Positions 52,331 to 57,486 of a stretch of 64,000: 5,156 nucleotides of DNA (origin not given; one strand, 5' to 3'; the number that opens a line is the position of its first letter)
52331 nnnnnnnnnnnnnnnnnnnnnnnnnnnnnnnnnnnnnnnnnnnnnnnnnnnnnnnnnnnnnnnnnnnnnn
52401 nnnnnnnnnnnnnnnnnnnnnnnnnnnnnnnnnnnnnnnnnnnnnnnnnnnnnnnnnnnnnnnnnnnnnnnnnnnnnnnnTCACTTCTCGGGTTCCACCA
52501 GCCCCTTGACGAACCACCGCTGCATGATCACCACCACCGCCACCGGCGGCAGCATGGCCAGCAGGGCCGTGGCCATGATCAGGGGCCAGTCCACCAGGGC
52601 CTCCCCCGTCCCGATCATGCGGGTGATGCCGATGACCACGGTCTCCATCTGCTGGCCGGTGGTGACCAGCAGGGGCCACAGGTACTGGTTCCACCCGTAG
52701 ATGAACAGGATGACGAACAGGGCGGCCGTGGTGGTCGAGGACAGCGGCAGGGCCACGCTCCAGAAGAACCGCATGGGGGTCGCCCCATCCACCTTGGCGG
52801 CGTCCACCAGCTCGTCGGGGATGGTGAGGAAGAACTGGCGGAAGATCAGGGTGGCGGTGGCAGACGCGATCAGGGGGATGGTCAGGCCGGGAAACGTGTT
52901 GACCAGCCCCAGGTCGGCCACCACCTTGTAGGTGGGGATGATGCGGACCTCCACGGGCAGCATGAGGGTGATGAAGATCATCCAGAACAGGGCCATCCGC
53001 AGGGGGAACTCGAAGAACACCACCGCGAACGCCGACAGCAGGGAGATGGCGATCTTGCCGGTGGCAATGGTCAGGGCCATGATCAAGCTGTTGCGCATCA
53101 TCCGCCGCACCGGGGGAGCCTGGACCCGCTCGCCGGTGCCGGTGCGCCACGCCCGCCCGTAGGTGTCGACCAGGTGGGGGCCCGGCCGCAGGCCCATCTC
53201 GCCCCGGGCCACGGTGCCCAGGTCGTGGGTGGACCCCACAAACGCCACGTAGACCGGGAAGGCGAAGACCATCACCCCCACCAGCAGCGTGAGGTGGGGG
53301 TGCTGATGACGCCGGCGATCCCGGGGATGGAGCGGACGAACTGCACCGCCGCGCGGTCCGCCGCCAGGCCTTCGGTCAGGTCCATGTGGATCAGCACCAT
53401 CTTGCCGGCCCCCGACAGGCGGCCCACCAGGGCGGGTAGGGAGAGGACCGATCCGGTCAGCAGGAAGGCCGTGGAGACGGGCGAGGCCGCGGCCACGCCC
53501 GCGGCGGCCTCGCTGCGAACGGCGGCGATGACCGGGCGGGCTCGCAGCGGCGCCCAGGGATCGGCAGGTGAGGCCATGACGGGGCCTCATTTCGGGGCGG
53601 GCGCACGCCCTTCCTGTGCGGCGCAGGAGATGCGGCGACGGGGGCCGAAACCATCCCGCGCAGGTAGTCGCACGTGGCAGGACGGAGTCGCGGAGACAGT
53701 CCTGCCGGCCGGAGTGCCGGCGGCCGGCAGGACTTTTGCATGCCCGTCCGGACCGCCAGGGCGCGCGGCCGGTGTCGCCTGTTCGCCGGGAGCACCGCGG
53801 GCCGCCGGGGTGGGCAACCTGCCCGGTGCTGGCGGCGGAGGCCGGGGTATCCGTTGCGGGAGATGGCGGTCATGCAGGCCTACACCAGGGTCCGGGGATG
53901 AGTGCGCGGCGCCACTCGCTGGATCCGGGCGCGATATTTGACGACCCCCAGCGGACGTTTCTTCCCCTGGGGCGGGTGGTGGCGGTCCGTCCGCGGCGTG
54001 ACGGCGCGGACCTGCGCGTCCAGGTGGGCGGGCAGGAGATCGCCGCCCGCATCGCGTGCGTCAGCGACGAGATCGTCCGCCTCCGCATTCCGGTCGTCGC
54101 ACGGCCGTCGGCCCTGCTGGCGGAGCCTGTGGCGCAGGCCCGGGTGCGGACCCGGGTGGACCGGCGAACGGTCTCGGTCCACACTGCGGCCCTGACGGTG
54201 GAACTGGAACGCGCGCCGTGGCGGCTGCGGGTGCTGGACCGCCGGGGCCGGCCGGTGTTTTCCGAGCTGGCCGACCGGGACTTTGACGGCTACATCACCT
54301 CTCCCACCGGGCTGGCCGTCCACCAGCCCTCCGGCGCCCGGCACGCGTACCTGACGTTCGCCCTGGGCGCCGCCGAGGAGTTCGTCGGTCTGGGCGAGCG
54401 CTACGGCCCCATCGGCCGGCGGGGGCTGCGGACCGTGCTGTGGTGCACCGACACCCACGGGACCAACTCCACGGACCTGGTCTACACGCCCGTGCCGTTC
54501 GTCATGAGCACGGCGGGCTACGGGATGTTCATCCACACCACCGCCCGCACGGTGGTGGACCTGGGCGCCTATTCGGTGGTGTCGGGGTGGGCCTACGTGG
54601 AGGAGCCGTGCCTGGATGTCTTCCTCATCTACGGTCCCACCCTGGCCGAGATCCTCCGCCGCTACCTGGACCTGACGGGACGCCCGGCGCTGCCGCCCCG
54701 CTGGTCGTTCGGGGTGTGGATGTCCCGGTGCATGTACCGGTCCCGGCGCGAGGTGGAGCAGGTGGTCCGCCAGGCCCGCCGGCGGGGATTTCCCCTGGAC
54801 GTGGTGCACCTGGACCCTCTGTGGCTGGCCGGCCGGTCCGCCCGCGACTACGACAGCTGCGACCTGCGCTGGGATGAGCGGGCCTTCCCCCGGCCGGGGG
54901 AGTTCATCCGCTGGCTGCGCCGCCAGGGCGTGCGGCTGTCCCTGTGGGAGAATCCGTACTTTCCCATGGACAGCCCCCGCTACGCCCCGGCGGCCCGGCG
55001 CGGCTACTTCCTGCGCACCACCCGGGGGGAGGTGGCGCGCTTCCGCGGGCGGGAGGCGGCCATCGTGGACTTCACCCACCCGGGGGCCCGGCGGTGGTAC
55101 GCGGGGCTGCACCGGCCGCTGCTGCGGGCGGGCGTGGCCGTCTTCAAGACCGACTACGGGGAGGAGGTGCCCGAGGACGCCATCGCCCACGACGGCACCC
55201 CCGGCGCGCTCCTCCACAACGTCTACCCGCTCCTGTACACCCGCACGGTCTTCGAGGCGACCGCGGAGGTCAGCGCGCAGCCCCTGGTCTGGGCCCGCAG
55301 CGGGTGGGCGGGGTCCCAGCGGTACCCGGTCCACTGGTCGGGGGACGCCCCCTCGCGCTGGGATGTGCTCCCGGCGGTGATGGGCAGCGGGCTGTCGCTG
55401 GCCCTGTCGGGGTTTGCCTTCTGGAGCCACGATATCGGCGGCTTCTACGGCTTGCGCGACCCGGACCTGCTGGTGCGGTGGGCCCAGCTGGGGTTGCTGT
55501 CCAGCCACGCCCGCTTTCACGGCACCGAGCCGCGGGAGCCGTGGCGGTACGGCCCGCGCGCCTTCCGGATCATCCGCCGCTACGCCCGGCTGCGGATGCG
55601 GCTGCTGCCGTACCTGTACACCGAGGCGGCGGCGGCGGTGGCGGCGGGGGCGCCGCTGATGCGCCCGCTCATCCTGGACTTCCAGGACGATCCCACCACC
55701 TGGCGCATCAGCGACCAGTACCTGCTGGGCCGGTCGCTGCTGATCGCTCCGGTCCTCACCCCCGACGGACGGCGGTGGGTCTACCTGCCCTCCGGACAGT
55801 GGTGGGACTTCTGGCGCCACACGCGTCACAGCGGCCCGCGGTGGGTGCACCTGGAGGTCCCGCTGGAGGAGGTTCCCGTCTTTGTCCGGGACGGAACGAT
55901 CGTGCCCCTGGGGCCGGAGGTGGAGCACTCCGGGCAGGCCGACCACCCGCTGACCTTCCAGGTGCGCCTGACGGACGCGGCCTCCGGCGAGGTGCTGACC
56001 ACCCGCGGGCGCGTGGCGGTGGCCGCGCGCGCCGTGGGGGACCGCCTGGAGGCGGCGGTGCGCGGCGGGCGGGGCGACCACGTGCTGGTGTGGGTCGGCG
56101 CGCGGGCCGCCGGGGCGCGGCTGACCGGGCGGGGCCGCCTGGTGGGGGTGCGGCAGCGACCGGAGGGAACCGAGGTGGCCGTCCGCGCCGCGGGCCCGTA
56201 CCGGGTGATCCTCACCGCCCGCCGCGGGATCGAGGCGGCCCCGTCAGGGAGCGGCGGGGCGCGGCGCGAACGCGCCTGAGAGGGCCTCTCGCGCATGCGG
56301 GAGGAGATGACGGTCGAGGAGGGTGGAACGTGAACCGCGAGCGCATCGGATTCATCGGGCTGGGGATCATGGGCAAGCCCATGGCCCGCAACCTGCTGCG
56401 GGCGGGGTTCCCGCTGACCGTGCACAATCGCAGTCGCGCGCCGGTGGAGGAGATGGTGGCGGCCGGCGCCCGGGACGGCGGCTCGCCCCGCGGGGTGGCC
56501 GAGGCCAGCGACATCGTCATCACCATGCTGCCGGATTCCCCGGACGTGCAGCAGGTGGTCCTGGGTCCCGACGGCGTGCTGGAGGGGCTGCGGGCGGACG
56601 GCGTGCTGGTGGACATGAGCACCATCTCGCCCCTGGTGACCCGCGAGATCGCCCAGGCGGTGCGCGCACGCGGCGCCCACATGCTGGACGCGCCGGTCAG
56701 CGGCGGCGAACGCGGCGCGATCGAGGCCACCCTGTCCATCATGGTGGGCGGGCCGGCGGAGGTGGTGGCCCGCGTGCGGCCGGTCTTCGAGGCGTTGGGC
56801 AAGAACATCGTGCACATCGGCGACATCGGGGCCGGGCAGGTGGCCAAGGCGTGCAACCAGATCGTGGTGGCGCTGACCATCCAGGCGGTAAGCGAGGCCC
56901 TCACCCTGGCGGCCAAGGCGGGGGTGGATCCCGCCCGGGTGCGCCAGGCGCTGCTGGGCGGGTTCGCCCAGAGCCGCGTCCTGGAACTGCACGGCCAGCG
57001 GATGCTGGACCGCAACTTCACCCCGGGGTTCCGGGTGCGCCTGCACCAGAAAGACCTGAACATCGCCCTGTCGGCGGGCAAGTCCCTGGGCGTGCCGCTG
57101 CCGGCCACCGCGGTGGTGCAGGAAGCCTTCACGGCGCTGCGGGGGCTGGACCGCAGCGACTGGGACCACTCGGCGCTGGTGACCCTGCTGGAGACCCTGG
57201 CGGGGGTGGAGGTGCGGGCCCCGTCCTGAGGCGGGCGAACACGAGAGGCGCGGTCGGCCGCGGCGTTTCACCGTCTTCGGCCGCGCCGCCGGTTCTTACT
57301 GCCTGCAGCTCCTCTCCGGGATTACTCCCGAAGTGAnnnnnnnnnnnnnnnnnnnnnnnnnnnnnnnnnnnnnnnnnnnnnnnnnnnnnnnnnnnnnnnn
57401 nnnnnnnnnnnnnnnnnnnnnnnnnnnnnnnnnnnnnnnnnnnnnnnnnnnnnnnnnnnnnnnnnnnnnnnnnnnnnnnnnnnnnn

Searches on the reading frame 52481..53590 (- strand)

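Call 10: search_protein_families(library=ncbifam, proteins=[window:52481-53590:-], max_evalue=1e-10)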
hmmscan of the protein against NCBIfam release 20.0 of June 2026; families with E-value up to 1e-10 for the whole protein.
window:52481-53590:- (369 aa): 3 families
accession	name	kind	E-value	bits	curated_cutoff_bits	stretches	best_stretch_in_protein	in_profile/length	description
NF008210.0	PRK10973.1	equivalog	7.4e-113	376.9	297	1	98-369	12-281/281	sn-glycerol-3-phosphate ABC transporter permease UgpE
NF040932.1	ABC_arch_GlcU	equivalog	2.7e-30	106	340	1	99-365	6-265/272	glucose ABC transporter permease GlcU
NF008231.0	PRK10998.1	equivalog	6.5e-20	71.9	261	1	92-365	10-290/296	maltose ABC transporter permease MalG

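Call 11: search_protein_families(library=pfam, proteins=[window:52481-53590:-])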
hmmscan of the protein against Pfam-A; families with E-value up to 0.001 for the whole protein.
window:52481-53590:- (369 aa): 1 family
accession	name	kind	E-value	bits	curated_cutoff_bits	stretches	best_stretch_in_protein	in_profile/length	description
PF00528.27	BPD_transp_1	-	7.3e-19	68.6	26.4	1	181-364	3-182/184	Binding-protein-dependent transport system inner membrane component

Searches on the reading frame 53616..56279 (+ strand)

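Call 10: search_protein_families(library=ncbifam, proteins=[window:53616-56279:+], max_evalue=1e-10)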
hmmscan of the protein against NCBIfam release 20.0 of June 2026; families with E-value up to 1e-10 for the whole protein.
window:53616-56279:+ (887 aa): 3 families
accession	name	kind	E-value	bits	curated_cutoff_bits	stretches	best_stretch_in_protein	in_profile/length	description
NF007940.0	PRK10658.1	equivalog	2.2e-153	512.5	606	1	175-795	90-704/771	alpha-xylosidase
NF040948.1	alpha_gluc_MalA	equivalog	3.8e-89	299.6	800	2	532-767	368-610/627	alpha-glucosidase MalA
NF007746.0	PRK10426.1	equivalog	3.6e-72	243.8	553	1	266-761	156-668/683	alpha-glucosidase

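Call 11: search_protein_families(library=pfam, proteins=[window:53616-56279:+])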
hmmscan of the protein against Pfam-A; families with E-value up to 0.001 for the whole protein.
window:53616-56279:+ (887 aa): 3 families
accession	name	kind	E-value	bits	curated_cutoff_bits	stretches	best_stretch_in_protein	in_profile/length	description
PF01055.32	Glyco_hydro_31_2nd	-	1.1e-86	291.7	23.5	1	357-669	1-327/328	Glycosyl hydrolases family 31 TIM-barrel domain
PF21365.3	Glyco_hydro_31_3rd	-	9e-28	97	24.4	1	678-763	1-87/87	Glycosyl hydrolase family 31 C-terminal domain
PF13802.12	Gal_mutarotas_2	-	3.8e-23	83.1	27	1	145-315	3-184/184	Glycosyl hydrolase 31 N-terminal galactose mutarotase-like domain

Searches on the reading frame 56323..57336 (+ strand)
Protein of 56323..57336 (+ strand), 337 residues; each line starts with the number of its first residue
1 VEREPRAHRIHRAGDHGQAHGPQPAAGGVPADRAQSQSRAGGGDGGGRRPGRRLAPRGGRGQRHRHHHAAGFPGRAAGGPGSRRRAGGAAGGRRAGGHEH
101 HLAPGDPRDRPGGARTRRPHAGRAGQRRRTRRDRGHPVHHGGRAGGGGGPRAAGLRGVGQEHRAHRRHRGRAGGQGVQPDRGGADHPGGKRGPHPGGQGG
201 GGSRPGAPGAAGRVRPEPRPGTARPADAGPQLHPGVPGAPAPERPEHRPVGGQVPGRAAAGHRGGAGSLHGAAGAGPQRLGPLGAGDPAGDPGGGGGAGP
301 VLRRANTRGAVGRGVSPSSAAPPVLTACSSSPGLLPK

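Call 10: search_protein_families(library=ncbifam, proteins=[window:56323-57336:+], max_evalue=1e-10)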
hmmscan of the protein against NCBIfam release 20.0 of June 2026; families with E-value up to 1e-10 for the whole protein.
window:56323-57336:+ (337 aa): 0 families

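Call 11: search_protein_families(library=pfam, proteins=[window:56323-57336:+])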
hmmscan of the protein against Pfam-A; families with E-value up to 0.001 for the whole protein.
window:56323-57336:+ (337 aa): 0 families

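Call 13: search_protein_families(library=ncbifam, proteins=[window:56330-57229:+], max_evalue=1e-8)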
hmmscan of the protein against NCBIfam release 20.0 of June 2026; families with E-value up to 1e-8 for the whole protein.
window:56330-57229:+ (299 aa): 10 families
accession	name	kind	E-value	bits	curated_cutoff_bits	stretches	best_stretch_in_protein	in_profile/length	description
TIGR01505.1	tartro_sem_red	equivalog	5.3e-118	393.5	340.75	1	5-295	1-291/291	2-hydroxy-3-oxopropionate reductase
NF008592.0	PRK11559.1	equivalog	2.1e-112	375.2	397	1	4-296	3-295/296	2-hydroxy-3-oxopropionate reductase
NF011633.0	PRK15059.1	equivalog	1.1e-97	326.8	451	1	5-292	2-288/292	2-hydroxy-3-oxopropionate reductase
TIGR01692.1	HIBADH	equivalog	1.5e-68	231.3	291.6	1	8-287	1-287/288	3-hydroxyisobutyrate dehydrogenase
NF012005.0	PRK15461.1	equivalog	1.2e-56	192.1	348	1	5-294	3-293/298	sulfolactaldehyde 3-reductase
NF043037.1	ThreonDh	equivalog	8.9e-51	173.1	350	1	3-293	2-290/297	L-threonate dehydrogenase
NF007161.0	PRK09599.1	subfamily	1.9e-21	76.6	271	1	5-206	2-209/302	NADP-dependent phosphogluconate dehydrogenase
NF006765.0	PRK09287.1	equivalog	6.1e-18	64.9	413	1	2-194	2-204/476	NADP-dependent phosphogluconate dehydrogenase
TIGR00873.1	gnd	equivalog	1.4e-15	57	426.7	1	6-194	2-200/467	decarboxylating NADP(+)-dependent phosphogluconate dehydrogenase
TIGR00872.1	gnd_rel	equivalog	1.1e-13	51.1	297.2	1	5-199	2-197/299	phosphogluconate dehydrogenase (NAD(+)-dependent, decarboxylating)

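Call 14: search_protein_families(library=pfam, proteins=[window:56330-57229:+])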
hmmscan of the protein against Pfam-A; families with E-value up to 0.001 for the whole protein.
window:56330-57229:+ (299 aa): 5 families
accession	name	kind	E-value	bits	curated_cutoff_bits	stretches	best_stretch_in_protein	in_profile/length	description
PF03446.21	NAD_binding_2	-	5.8e-55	186.1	21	1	5-164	1-161/161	NAD binding domain of 6-phosphogluconate dehydrogenase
PF14833.11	NAD_binding_11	-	6.6e-40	136.6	30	1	167-287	1-122/122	NAD-binding of NADP-dependent 3-hydroxyisobutyrate dehydrogenase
PF02826.25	2-Hacid_dh_C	-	7.8e-07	29.1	25.1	1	3-98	36-128/178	D-isomer specific 2-hydroxyacid dehydrogenase, NAD binding domain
PF03807.23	F420_oxidored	-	1.9e-05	25.6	21.6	1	5-66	1-66/94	NADP oxidoreductase coenzyme F420-dependent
PF03435.24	Sacchrp_dh_NADP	-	0.00063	20.5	25.1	0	6-123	1-100/129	Saccharopine dehydrogenase NADP binding domain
